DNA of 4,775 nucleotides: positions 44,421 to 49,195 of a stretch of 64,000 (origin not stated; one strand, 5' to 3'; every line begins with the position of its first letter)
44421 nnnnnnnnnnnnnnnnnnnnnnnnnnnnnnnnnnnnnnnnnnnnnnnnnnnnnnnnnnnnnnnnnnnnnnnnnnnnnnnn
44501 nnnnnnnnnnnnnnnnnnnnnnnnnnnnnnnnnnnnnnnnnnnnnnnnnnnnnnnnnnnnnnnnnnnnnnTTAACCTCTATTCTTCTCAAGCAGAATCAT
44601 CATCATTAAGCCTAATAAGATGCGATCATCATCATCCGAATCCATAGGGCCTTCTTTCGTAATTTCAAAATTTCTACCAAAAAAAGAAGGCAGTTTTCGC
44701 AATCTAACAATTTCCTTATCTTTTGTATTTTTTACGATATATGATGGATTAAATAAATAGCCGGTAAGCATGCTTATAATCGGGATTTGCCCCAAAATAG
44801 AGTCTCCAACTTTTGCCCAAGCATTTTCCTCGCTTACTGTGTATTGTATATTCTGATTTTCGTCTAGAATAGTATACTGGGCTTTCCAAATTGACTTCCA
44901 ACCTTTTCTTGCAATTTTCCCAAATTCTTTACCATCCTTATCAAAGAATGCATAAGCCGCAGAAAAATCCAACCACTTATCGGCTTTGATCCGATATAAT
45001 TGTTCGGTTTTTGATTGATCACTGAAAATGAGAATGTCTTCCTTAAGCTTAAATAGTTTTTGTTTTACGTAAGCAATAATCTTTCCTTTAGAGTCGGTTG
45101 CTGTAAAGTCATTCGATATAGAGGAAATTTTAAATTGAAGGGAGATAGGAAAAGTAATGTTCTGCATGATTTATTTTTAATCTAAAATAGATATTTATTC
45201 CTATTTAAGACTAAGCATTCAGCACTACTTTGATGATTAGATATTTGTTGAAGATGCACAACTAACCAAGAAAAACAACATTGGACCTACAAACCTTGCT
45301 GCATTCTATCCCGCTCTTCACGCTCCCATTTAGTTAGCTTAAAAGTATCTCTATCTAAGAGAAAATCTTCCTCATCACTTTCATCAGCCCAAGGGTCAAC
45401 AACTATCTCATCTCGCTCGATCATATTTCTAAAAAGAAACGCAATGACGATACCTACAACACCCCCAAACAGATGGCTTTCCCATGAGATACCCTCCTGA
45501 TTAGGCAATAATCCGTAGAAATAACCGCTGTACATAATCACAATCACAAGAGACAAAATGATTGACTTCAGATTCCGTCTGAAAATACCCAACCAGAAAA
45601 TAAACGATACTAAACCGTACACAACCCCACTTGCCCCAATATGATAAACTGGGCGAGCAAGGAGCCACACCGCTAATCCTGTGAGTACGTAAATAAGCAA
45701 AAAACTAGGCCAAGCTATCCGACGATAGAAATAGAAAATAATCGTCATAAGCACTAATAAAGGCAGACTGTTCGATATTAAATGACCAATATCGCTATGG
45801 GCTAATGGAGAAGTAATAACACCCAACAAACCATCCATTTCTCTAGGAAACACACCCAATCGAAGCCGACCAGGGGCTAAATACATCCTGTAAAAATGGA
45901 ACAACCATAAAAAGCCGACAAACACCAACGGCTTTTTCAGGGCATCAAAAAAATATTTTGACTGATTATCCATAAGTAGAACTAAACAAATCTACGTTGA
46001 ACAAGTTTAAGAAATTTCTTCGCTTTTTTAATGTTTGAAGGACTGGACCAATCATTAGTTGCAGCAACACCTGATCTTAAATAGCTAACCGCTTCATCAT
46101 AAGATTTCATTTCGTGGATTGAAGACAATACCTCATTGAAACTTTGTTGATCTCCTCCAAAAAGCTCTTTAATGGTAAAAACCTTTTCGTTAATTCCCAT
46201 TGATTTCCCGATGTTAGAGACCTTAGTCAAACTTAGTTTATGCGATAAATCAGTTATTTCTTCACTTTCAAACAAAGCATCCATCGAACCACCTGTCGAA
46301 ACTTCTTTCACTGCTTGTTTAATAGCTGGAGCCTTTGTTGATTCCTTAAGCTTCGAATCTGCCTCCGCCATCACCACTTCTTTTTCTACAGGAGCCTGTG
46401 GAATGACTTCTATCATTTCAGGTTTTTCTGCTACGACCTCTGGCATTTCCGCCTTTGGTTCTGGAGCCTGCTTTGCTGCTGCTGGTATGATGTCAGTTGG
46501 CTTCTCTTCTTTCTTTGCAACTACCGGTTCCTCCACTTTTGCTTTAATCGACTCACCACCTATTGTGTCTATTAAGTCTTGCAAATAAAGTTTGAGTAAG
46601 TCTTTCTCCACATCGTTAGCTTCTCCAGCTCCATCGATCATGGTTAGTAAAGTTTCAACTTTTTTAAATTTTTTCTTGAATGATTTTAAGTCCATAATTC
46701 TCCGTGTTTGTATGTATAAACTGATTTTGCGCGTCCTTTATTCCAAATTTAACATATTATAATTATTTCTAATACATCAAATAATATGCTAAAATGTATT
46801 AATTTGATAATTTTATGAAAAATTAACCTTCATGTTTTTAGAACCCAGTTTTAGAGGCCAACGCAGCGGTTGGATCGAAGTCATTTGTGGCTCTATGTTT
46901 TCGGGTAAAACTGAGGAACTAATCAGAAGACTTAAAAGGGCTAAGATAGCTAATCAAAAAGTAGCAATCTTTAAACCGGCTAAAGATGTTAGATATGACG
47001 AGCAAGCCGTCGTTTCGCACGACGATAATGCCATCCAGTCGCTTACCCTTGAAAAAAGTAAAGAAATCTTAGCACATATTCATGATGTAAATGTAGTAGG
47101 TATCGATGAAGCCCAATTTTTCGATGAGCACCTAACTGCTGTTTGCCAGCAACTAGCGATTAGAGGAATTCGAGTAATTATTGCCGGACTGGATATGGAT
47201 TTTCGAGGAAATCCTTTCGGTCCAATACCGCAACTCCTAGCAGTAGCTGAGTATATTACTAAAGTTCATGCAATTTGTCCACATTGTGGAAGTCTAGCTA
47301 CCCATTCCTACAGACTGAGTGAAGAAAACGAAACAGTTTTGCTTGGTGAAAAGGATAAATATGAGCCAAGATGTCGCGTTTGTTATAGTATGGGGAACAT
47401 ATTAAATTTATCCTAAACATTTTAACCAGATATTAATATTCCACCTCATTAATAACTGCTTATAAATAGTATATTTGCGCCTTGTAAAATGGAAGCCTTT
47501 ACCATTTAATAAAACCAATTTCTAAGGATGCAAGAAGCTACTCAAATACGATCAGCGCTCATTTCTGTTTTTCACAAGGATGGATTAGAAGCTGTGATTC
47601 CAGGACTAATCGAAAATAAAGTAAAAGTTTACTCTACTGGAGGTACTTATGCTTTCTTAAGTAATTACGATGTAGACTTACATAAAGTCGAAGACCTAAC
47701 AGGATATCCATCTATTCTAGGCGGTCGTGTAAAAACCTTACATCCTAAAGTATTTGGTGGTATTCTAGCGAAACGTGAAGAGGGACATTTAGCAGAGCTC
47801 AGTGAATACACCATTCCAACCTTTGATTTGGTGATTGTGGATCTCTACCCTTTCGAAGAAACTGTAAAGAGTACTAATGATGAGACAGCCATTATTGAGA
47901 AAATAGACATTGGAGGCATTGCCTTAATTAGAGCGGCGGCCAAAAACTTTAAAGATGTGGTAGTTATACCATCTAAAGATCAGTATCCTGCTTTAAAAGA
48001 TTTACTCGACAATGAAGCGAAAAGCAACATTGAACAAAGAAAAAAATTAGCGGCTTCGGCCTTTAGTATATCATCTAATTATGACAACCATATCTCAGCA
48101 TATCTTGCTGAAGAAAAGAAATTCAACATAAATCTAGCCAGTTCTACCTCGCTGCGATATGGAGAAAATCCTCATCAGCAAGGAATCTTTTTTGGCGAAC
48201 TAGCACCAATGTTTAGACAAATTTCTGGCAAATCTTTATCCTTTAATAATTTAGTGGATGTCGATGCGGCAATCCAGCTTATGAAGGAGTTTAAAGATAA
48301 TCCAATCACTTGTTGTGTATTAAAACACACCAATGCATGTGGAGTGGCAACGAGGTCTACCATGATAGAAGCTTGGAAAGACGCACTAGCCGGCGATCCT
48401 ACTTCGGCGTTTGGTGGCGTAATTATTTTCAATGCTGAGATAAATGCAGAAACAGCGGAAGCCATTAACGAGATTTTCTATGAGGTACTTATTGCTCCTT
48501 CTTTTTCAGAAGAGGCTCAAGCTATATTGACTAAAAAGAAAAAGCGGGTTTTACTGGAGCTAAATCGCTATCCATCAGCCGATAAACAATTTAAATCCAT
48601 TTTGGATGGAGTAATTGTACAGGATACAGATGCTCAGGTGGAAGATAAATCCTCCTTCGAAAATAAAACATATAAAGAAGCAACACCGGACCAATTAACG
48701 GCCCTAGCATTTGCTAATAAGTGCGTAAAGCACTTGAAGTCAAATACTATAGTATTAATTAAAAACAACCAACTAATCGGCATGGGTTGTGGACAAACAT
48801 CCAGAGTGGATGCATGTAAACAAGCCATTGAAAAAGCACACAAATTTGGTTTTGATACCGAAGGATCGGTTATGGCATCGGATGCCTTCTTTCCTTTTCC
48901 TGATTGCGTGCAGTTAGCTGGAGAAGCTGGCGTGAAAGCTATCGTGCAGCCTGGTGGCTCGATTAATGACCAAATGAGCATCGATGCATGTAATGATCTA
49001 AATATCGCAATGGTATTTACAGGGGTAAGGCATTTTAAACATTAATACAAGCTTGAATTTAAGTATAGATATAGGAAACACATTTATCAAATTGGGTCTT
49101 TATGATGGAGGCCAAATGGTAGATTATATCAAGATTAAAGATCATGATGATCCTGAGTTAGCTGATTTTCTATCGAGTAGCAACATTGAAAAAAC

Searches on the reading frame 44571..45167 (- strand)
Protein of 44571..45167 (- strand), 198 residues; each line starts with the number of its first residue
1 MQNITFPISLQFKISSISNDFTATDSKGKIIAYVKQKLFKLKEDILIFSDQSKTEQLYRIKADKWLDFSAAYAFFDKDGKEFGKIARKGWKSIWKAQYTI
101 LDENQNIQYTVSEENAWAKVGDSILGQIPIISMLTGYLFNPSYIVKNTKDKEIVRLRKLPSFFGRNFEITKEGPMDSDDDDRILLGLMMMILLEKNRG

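Call 50: search_protein_families(library=pfam, proteins=[window:44571-45167:-], max_evalue=0.001)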
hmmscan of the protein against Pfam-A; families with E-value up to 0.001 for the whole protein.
window:44571-45167:- (198 aa): 1 family
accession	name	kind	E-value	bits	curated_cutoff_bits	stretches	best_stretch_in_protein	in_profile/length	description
PF23728.1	Tubby_C_like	-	0.00028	21.3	24.4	0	16-81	46-110/172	Tubby C-terminal like domain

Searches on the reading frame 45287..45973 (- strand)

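Call 50: search_protein_families(library=pfam, proteins=[window:45287-45973:-], max_evalue=0.001)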
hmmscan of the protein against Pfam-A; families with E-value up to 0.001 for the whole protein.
window:45287-45973:- (228 aa): 1 family
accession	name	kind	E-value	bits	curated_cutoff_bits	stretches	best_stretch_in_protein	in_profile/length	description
PF01694.28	Rhomboid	-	5.6e-17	62.7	22.6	1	51-182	6-141/143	Rhomboid domain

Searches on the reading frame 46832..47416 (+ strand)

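Call 50: search_protein_families(library=pfam, proteins=[window:46832-47416:+], max_evalue=0.001)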
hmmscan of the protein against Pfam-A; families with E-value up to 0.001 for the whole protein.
window:46832-47416:+ (194 aa): 1 family
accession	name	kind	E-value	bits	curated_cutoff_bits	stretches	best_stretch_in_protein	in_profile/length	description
PF00265.24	TK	-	5.1e-56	189.7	20.6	1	13-185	1-176/176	Thymidine kinase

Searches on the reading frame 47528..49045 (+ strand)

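Call 7: search_protein_families(library=pfam, proteins=[window:47528-49045:+])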
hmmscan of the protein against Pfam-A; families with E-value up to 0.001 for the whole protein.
window:47528-49045:+ (505 aa): 2 families
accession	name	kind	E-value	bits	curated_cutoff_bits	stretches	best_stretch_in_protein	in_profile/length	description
PF01808.24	AICARFT_IMPCHas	-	1.4e-103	347.1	25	1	137-436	1-311/311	AICARFT/IMPCHase bienzyme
PF02142.27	MGS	-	5.4e-14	52.5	24.1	1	22-131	4-93/94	MGS-like domain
